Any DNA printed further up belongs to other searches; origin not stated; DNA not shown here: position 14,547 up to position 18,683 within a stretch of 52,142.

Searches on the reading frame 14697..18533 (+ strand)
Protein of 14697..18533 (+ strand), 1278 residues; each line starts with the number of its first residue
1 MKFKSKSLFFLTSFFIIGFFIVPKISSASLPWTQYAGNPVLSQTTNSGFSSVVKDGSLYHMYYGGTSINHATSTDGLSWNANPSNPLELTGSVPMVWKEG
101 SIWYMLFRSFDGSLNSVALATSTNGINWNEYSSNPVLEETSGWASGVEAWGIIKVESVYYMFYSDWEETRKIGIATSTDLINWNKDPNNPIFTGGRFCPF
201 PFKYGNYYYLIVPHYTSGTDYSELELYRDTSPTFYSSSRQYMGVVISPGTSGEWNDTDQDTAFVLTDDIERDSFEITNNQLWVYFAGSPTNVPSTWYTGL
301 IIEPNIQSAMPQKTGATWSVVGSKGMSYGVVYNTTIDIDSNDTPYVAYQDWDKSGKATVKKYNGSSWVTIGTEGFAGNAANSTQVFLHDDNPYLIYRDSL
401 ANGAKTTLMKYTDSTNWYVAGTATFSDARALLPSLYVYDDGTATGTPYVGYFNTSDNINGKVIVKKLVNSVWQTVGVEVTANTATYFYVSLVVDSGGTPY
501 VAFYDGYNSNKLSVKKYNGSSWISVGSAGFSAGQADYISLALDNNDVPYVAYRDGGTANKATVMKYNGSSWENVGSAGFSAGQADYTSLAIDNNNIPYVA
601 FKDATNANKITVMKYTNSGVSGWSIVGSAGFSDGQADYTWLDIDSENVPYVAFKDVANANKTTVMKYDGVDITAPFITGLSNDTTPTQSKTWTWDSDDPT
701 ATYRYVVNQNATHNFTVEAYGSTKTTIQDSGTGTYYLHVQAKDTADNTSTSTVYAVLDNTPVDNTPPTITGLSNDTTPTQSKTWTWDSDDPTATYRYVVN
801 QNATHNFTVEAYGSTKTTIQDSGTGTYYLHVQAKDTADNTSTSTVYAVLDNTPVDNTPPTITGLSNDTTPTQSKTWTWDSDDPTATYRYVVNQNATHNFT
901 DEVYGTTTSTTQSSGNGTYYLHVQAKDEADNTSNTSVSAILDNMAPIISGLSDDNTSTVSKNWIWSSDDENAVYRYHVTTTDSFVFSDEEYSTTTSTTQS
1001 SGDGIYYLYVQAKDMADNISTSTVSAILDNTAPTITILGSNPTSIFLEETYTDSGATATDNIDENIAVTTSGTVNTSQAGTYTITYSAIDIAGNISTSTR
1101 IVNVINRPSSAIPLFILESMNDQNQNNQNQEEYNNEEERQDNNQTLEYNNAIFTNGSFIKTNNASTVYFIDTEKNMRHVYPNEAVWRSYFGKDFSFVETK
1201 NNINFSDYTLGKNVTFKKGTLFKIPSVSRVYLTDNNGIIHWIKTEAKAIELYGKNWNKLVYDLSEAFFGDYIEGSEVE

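Call 8: search_protein_families(library=pfam, proteins=[window:14697-18533:+], max_evalue=0.001)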
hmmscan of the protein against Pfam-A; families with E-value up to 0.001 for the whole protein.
window:14697-18533:+ (1278 aa): 3 families
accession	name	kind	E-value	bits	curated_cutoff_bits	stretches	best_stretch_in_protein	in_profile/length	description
PF16403.11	Bact_surface_Ig-like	-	2.4e-17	63.2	27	1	1035-1104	1-71/71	Bacterial surface protein, Ig-like domain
PF17962.7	bMG6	-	1.4e-05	25.6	23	0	689-751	44-107/112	Bacterial macroglobulin domain 6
PF19077.6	Big_13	-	0.00011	23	27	0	1029-1100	25-95/102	Bacterial Ig-like domain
